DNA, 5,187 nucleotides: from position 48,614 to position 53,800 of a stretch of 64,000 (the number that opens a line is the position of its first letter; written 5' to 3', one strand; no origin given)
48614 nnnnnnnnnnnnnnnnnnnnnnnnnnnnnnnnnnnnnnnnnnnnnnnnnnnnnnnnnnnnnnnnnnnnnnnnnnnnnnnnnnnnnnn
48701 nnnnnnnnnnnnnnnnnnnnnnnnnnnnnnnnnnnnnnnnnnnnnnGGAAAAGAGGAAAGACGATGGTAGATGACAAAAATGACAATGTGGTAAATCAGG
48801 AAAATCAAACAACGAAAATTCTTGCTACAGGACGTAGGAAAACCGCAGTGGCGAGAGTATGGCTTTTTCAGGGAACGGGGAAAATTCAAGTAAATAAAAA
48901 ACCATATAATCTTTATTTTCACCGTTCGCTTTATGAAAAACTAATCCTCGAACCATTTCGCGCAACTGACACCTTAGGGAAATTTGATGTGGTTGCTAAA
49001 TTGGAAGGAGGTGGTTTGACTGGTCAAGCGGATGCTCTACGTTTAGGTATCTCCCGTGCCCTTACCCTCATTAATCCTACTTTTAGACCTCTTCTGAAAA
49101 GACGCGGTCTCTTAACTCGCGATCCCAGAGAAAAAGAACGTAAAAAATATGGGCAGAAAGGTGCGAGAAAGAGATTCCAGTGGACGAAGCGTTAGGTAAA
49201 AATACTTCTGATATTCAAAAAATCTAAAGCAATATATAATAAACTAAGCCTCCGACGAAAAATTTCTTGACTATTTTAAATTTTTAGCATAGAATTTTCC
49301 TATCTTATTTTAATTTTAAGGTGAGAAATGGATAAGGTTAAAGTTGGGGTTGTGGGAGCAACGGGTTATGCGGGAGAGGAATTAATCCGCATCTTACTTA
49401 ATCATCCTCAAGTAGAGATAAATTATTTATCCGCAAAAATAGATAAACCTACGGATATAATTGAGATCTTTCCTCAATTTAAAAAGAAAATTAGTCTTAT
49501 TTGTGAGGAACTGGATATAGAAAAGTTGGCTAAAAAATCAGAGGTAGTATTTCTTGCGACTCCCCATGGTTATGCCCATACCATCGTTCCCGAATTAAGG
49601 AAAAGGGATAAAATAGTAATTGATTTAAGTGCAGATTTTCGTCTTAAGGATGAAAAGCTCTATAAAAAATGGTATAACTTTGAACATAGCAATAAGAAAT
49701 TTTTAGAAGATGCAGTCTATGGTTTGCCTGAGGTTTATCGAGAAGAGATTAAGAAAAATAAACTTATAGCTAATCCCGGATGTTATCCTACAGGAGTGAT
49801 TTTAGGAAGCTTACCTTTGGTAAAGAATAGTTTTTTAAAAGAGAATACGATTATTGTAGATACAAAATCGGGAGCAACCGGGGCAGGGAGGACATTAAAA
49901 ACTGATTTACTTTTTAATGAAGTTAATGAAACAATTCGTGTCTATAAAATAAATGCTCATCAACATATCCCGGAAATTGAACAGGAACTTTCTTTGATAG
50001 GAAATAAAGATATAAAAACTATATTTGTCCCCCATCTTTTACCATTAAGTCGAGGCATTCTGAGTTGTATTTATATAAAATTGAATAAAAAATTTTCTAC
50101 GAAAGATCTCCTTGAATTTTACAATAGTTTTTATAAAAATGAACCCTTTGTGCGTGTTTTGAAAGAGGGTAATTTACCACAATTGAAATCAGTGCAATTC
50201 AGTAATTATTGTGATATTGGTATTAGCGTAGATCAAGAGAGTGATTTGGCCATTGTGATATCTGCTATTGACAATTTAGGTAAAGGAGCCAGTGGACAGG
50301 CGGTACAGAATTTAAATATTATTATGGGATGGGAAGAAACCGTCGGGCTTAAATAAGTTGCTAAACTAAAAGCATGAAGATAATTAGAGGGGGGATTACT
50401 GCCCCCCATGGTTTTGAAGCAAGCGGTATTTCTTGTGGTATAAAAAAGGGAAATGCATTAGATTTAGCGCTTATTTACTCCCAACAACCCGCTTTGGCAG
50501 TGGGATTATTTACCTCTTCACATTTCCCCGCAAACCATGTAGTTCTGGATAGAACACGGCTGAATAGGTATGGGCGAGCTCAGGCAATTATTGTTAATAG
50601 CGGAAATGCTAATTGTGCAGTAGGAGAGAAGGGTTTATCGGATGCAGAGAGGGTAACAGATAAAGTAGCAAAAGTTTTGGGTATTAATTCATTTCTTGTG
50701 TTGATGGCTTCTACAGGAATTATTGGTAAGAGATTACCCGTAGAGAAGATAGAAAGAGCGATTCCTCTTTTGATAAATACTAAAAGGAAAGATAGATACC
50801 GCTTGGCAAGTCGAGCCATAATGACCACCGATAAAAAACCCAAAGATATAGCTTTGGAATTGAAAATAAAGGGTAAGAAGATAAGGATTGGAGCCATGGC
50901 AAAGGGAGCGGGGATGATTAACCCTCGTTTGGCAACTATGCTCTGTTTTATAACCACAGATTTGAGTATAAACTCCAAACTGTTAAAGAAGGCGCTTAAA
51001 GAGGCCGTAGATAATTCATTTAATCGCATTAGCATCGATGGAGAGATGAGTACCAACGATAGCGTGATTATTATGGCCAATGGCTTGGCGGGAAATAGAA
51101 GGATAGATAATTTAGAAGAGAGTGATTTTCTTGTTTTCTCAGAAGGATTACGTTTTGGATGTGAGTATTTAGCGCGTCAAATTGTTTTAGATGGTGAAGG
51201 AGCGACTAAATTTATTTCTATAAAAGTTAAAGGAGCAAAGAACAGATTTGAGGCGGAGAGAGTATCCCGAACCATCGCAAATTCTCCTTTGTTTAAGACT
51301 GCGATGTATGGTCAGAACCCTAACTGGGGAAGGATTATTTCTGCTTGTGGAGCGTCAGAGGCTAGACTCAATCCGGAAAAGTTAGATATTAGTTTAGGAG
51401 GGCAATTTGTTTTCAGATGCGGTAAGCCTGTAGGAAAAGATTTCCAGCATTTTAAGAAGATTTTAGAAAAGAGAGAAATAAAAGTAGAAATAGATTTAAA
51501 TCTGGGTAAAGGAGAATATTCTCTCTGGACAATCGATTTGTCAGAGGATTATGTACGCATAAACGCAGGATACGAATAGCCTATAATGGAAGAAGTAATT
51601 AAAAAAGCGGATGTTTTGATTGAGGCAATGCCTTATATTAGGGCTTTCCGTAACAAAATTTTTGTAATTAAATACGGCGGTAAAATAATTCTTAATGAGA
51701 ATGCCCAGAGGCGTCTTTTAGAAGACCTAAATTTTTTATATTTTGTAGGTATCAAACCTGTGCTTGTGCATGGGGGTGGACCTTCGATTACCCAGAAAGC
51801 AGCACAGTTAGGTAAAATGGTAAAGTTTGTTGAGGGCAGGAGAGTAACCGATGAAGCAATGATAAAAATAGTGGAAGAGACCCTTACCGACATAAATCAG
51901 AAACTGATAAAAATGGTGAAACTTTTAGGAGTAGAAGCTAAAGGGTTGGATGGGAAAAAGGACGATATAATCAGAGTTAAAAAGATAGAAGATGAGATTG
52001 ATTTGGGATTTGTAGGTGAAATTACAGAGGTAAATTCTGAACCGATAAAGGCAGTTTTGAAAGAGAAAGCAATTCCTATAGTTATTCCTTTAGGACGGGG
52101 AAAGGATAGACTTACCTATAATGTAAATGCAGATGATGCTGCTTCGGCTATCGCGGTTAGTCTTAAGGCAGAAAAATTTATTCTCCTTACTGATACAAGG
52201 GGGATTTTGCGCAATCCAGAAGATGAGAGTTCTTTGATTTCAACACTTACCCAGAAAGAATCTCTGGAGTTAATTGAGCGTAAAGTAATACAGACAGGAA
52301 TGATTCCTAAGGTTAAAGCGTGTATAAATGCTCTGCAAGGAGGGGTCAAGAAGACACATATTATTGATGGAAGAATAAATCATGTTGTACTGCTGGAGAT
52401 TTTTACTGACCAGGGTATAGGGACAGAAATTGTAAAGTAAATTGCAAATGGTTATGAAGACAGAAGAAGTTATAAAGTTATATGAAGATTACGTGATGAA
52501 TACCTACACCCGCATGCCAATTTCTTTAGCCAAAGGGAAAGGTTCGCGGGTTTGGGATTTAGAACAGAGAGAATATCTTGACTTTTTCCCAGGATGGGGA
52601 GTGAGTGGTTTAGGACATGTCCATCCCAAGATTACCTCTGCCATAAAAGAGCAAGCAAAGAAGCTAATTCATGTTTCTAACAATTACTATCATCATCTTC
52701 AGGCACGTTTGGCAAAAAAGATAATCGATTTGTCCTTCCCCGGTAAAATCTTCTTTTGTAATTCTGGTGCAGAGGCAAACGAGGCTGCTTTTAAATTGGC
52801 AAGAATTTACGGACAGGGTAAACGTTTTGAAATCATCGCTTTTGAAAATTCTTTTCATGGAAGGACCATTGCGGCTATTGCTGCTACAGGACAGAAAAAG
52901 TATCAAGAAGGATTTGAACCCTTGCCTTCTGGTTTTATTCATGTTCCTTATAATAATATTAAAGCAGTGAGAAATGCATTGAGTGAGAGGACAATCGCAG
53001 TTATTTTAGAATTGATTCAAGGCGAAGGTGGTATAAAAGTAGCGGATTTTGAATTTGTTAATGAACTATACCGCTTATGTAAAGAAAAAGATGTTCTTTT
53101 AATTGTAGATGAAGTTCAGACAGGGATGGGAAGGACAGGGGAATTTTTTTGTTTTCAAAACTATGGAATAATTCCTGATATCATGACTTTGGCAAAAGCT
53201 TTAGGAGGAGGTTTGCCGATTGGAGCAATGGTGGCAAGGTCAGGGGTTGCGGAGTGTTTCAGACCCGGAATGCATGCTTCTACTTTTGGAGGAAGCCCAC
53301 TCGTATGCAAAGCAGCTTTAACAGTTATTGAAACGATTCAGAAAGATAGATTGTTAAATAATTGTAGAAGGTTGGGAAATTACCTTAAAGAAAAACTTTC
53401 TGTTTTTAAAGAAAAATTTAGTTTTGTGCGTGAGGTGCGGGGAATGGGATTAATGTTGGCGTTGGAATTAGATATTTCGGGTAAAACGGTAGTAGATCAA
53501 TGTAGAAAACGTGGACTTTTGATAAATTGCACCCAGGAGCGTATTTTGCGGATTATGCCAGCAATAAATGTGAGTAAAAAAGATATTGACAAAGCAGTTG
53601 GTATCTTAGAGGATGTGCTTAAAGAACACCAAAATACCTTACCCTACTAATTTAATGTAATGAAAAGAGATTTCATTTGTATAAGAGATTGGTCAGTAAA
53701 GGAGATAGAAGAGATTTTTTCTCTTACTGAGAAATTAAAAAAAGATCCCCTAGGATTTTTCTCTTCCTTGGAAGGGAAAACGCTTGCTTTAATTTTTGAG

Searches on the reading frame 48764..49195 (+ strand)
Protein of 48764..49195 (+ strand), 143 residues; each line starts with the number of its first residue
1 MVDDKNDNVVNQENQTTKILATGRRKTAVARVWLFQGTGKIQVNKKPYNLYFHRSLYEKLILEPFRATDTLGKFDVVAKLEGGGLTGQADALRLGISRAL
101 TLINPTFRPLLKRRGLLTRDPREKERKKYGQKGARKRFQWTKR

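Call 67: search_protein_families(library=pfam, proteins=[window:48764-49195:+], max_evalue=0.001)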
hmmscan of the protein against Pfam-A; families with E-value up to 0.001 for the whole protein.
window:48764-49195:+ (143 aa): 1 family
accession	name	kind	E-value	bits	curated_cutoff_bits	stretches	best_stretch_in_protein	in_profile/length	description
PF00380.25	Ribosomal_S9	-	2.4e-48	164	22.5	1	23-143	1-121/121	Ribosomal protein S9/S16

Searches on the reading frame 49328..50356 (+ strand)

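Call 11: search_protein_families(library=pfam, proteins=[window:49328-50356:+], max_evalue=0.001)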
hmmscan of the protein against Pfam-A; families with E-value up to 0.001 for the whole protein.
window:49328-50356:+ (342 aa): 4 families
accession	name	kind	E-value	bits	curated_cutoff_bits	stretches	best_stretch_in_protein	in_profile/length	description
PF22698.1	Semialdhyde_dhC_1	-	4.5e-60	202.7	27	1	152-316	1-165/165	Semialdehyde dehydrogenase, dimerisation domain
PF01118.30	Semialdhyde_dh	-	1.7e-33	116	26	1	5-143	1-120/121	Semialdehyde dehydrogenase, NAD binding domain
PF02774.23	Semialdhyde_dhC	-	3e-21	76.8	26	1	163-317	3-182/184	Semialdehyde dehydrogenase, dimerisation domain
PF03807.23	F420_oxidored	-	3.2e-05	24.9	21.6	1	5-102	1-93/94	NADP oxidoreductase coenzyme F420-dependent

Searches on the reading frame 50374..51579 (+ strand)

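Call 11: search_protein_families(library=pfam, proteins=[window:50374-51579:+], max_evalue=0.001)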
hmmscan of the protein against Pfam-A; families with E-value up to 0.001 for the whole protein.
window:50374-51579:+ (401 aa): 1 family
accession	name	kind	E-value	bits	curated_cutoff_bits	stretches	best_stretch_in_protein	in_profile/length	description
PF01960.23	ArgJ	-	7e-138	459.9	32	1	16-400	2-375/377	ArgJ family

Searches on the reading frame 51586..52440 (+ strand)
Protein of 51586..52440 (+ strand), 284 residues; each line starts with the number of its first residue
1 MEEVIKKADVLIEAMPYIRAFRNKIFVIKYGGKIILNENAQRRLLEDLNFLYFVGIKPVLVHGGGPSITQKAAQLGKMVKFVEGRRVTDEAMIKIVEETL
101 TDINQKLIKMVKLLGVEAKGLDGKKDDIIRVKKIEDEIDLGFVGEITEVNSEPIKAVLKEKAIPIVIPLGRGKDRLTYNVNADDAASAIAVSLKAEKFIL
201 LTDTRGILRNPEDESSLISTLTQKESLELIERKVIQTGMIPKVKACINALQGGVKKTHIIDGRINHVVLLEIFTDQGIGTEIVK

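Call 11: search_protein_families(library=pfam, proteins=[window:51586-52440:+], max_evalue=0.001)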
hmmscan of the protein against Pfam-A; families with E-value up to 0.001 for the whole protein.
window:51586-52440:+ (284 aa): 1 family
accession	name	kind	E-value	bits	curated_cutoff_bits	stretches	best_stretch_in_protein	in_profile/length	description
PF00696.33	AA_kinase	-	4e-37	128.6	24.9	1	24-261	1-234/234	Amino acid kinase family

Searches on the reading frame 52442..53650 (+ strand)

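Call 11: search_protein_families(library=pfam, proteins=[window:52442-53650:+], max_evalue=0.001)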
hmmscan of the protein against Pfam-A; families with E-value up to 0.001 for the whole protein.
window:52442-53650:+ (402 aa): 3 families
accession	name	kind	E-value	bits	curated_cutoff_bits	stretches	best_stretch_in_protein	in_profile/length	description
PF00202.27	Aminotran_3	-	8.3e-116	387.4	30.5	1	20-393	4-403/403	Aminotransferase class-III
PF00155.27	Aminotran_1_2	-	3.6e-05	23.6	19.7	1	67-386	22-358/361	Aminotransferase class I and II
PF00266.25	Aminotran_5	-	0.00018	21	21.5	1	92-229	53-181/371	Aminotransferase class-V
